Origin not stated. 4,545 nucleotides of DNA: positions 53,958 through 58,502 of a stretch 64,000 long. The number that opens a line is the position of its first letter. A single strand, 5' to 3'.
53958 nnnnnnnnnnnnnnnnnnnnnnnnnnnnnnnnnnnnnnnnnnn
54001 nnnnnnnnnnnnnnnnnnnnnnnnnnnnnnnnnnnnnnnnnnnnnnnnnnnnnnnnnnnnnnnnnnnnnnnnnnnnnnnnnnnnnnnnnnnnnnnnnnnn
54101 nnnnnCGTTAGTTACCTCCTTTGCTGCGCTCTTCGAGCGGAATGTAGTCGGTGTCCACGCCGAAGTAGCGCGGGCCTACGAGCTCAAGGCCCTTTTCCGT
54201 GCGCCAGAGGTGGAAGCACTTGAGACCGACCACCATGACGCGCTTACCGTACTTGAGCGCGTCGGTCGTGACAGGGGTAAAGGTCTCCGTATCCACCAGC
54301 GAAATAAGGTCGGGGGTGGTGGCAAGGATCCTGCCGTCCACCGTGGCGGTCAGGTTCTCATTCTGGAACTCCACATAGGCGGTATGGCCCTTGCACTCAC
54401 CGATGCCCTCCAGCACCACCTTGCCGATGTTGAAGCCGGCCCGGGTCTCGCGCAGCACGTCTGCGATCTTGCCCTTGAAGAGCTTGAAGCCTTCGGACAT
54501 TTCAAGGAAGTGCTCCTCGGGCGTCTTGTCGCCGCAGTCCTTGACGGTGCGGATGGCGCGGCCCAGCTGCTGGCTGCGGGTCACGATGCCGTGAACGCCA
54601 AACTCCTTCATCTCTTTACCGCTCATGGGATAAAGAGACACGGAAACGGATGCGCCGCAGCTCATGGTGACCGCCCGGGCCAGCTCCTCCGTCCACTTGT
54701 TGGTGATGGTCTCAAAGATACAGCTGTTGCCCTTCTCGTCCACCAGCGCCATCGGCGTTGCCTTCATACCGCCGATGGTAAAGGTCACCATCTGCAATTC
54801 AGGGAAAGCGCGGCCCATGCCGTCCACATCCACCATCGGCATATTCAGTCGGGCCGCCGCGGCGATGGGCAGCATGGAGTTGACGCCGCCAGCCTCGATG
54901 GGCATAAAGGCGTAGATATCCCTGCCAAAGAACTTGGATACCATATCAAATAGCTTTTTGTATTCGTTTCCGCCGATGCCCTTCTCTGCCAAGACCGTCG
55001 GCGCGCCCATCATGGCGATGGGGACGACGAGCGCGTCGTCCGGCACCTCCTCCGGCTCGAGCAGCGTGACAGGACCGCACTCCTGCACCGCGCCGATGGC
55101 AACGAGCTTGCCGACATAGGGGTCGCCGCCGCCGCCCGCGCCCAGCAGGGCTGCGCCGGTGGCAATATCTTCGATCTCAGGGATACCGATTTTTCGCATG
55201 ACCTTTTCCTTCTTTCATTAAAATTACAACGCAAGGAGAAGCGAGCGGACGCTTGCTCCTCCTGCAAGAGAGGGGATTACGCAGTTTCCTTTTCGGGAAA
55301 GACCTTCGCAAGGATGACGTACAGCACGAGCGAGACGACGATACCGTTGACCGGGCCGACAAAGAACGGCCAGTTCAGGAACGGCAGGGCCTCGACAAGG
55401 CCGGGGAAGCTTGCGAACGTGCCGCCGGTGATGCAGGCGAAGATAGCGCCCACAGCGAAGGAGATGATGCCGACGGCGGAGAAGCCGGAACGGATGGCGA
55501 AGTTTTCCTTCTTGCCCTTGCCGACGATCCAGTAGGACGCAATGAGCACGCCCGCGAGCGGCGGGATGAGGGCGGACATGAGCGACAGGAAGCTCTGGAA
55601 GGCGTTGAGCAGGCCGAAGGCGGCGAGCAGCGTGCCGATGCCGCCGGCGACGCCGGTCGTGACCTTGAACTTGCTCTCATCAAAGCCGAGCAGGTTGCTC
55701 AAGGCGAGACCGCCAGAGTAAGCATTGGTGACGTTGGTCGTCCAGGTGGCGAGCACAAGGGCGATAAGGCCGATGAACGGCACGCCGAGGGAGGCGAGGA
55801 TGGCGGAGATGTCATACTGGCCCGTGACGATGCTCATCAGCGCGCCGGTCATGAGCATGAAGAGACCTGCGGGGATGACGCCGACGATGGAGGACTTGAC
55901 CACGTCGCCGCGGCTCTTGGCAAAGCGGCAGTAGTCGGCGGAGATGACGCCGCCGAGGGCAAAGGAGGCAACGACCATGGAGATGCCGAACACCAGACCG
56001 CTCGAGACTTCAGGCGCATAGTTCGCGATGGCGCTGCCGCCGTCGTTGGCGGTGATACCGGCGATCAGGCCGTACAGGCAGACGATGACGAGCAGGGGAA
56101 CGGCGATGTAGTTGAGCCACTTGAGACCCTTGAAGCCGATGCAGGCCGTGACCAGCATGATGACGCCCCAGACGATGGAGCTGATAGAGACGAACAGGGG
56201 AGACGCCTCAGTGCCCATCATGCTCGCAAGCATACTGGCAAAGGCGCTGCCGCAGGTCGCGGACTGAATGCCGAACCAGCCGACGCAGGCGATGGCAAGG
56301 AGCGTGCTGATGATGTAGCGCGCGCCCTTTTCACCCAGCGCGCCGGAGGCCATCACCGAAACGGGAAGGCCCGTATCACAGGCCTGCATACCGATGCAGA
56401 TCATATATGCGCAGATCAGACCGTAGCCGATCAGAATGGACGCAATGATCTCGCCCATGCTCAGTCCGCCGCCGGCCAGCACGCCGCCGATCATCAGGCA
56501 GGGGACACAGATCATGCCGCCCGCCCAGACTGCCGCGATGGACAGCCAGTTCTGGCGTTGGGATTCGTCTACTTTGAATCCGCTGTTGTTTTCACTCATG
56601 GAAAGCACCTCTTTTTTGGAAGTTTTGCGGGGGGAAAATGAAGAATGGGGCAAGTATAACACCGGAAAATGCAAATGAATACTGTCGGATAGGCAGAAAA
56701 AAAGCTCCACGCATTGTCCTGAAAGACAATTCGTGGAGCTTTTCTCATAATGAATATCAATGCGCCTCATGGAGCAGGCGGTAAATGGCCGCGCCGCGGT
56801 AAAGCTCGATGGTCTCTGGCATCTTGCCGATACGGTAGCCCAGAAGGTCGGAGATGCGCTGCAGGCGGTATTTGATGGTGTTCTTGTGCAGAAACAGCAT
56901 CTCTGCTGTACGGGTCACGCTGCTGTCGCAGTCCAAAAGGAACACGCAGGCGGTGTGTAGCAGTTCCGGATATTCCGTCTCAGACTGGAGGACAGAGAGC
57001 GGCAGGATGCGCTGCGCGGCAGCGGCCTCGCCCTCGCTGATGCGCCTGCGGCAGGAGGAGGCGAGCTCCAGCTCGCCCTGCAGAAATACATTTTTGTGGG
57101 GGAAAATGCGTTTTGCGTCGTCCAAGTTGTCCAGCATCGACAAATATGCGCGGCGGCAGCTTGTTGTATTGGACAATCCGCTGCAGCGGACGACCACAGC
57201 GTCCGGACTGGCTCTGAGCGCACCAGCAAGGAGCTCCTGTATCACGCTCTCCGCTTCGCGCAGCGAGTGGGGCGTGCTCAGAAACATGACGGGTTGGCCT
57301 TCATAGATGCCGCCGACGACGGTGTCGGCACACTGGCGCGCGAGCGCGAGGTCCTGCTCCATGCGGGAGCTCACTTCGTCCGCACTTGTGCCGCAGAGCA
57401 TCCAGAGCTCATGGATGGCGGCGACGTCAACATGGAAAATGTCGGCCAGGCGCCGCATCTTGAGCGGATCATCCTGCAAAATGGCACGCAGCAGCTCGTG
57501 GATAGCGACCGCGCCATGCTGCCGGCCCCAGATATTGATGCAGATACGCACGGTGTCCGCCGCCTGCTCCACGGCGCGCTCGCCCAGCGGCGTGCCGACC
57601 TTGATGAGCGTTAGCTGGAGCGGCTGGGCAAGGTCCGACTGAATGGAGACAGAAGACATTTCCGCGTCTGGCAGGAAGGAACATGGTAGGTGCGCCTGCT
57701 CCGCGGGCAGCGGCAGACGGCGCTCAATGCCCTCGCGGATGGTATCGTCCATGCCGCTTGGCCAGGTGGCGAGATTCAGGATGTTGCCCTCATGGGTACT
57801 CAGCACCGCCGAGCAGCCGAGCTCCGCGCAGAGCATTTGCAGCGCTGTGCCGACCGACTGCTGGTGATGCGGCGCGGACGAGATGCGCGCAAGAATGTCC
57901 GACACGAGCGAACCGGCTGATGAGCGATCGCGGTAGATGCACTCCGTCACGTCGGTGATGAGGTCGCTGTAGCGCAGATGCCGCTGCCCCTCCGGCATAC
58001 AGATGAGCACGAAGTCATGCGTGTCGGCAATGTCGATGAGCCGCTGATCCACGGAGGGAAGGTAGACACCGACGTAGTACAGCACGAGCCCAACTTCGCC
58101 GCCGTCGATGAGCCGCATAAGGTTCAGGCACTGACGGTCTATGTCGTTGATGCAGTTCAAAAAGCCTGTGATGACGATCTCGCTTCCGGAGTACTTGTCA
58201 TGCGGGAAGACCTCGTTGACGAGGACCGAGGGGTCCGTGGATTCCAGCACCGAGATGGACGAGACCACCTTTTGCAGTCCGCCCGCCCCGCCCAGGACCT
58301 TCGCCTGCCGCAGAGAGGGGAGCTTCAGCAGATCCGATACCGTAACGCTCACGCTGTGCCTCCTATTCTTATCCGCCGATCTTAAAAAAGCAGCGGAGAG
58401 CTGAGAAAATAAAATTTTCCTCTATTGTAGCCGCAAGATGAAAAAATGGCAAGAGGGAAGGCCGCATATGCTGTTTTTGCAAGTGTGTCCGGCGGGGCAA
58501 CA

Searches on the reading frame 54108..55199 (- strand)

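Call 5: search_protein_families(library=pfam, proteins=[window:54108-55199:-], max_evalue=0.01)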
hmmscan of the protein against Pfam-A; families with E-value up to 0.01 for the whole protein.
window:54108-55199:- (363 aa): 2 families
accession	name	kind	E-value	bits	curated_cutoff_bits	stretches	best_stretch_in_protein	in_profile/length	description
PF20906.3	S-Me-THD_C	-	3.9e-67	225.7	27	1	166-355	2-190/190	S-Me-THD-like, C-terminal domain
PF06032.18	S-Me-THD_N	-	4e-56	189.9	27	1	8-163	2-157/158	S-Me-THD-like, N-terminal domain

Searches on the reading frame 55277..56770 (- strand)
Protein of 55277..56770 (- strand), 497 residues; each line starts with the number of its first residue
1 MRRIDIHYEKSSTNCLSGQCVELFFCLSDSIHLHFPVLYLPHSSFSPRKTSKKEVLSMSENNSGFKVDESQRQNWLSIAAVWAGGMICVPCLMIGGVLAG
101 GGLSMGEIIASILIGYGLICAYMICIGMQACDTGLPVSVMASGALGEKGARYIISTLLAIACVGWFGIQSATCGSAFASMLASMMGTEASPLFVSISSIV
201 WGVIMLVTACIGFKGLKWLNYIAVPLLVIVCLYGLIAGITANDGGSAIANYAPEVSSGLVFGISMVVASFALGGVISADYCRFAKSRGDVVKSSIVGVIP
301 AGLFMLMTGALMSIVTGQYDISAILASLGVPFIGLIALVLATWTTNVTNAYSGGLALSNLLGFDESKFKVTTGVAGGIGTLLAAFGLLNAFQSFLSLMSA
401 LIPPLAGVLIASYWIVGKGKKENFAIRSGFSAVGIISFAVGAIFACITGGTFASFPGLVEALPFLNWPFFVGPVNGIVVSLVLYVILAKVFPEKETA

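Call 5: search_protein_families(library=pfam, proteins=[window:55277-56770:-], max_evalue=0.01)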
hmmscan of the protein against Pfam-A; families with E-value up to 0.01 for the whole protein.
window:55277-56770:- (497 aa): 1 family
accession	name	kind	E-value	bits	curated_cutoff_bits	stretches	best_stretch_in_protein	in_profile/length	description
PF02133.21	Transp_cyt_pur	-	1.2e-32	113.8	23.5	1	69-467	4-437/440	Permease for cytosine/purines, uracil, thiamine, allantoin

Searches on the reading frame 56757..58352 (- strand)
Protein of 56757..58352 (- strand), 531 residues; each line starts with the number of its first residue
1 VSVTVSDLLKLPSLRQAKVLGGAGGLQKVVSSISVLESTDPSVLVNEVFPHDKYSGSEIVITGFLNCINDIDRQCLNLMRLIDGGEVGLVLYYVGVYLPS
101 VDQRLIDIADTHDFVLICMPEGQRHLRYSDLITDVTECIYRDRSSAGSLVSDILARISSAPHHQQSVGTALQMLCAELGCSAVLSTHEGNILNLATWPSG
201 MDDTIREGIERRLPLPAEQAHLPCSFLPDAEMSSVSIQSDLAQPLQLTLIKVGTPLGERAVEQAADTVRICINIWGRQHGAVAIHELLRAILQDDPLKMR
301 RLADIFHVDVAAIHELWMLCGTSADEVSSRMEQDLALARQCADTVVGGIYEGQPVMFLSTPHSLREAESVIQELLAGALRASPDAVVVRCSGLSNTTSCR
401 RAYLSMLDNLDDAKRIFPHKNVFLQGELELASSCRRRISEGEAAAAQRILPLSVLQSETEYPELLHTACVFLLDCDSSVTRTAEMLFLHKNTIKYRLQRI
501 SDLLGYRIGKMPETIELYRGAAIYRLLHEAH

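Call 5: search_protein_families(library=pfam, proteins=[window:56757-58352:-], max_evalue=0.01)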
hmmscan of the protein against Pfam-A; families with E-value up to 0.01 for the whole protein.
window:56757-58352:- (531 aa): 2 families
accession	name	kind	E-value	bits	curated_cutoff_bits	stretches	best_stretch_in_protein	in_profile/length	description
PF07905.16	PucR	-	1e-18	68.2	33.5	1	7-138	1-117/118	Purine catabolism regulatory protein-like family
PF13556.12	HTH_30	-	1.9e-14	53.6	27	1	464-518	1-54/59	PucR C-terminal helix-turn-helix domain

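Call 14: find_related_loci(query=window:56757-58352:-, collection=genome_contigs, flank=10000)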
Query window:56757-58352:- (531 aa) in genome_contigs; peptide patterns used: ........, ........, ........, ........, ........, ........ (x = any residue, [..] = any of these).
75 stretches matched a pattern; 24 encode a relative of the query (tblastn E <= 1e-3); 24 distinct loci.
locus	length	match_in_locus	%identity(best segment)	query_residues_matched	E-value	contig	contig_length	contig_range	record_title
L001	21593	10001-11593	89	1-531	0e+0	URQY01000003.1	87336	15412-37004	uncultured Clostridiales bacterium isolate UMGS1263 genome assembly, contig: NODE_113_length_87336_cov_5.506674, whole g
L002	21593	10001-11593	86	1-531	0e+0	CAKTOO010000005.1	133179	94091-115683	MAG: uncultured Dysosmobacter sp. isolate REFINED_METABAT215_TOP10_CONTIGS_1500_ASSEMBLY_K77_MERGED__Hadza_MoBio_hadza-I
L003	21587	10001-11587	84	1-529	0e+0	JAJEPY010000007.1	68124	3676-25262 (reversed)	Hominicoprocola fusiformis strain CLA-AA-H269 NODE_7_length_68124_cov_24.729143, whole genome shotgun sequence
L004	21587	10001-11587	82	1-529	0e+0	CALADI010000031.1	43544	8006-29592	MAG TPA_asm: uncultured Clostridia bacterium isolate ERR318691_bin.113_CONCOCT_v1.1_MAG genome assembly, contig: ERZ1764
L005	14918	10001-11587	82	1-529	0e+0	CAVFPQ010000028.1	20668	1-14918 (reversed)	Acutalibacteraceae bacterium isolate H07627-L1_cleanbin_000007 genome assembly, contig: Spades_H07627-L1_contig_1537, wh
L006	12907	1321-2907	83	1-529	0e+0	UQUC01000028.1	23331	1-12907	uncultured Oscillibacter sp. isolate UMGS638 genome assembly, contig: NODE_2019_length_23331_cov_21.348900, whole genome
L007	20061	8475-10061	82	1-529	0e+0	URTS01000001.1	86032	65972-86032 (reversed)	uncultured Oscillibacter sp. isolate UMGS1325 genome assembly, contig: NODE_123_length_86032_cov_4.338253, whole genome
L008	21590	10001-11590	81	1-530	0e+0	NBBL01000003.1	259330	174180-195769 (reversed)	Lachnospiraceae bacterium strain KA00044 Contig_3, whole genome shotgun sequence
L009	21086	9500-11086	76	1-531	0e+0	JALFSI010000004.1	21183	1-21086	MAG: Clostridiales bacterium isolate SUG967 k141_36544, whole genome shotgun sequence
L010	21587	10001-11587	76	1-531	0e+0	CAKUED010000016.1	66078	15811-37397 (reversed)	MAG: uncultured Oscillospiraceae bacterium isolate REFINED_METABAT215_TOP10_CONTIGS_1500_ASSEMBLY_K77_MERGED__Hadza_MoBi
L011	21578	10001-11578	75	1-528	0e+0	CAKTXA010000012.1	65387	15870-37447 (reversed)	MAG: uncultured Oscillospiraceae bacterium isolate REFINED_METABAT215_TOP10_CONTIGS_1500_ASSEMBLY_K77_MERGED__Hadza_MoBi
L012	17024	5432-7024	73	1-531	0e+0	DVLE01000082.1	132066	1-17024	MAG TPA_asm: Candidatus Merdisoma merdipullorum isolate CHK197-19677 CHK197__C268078_L132066_ERR3414592, whole genome sh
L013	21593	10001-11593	75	1-530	0e+0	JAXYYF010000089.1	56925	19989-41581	MAG: bacterium isolate P056L1-64 NODE_325_length_56925_cov_7.616986, whole genome shotgun sequence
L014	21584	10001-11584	70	1-528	0e+0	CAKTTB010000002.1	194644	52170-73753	MAG: uncultured Oscillospiraceae bacterium isolate REFINED_METABAT215_TOP10_CONTIGS_1500_ASSEMBLY_K77_MERGED__Nepal_MoBi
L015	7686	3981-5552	66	1-528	0e+0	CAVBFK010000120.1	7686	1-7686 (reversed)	Lachnospiraceae bacterium isolate SRR8978233_cleanbin_000009 genome assembly, contig: Spades_SRR8978233_contig_1031, who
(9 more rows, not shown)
